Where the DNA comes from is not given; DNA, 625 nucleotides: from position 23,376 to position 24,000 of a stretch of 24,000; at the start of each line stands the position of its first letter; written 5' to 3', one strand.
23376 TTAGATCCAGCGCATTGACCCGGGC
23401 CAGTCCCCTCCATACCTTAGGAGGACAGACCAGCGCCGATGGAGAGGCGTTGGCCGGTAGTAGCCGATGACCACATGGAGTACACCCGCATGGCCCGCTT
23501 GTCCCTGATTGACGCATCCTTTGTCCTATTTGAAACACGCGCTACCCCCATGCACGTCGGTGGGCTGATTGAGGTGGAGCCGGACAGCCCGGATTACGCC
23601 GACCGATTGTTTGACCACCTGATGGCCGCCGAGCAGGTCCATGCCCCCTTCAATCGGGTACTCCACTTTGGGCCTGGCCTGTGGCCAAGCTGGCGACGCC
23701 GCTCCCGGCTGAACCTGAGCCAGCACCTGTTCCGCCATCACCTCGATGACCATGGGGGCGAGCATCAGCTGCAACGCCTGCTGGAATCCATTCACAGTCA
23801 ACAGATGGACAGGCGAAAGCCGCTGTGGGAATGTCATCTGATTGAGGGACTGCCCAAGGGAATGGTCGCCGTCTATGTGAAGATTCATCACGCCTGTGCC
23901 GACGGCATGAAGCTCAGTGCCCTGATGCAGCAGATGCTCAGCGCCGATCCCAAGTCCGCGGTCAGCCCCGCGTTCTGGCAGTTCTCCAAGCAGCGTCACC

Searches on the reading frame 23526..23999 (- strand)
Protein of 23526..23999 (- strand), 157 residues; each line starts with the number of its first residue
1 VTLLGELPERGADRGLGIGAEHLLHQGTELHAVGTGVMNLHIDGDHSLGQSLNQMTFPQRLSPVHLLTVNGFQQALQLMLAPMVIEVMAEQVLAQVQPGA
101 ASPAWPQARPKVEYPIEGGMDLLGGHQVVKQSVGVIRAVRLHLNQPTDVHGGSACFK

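Call 9: search_protein_families(library=pfam, proteins=[window:23526-23999:-], max_evalue=1)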
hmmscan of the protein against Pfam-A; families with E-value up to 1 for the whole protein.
window:23526-23999:- (157 aa): 1 family
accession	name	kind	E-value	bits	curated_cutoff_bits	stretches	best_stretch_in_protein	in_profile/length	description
PF18350.7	SH3_17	-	0.13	12.7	27.7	1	127-139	15-27/53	Restriction endonuclease SH3 domain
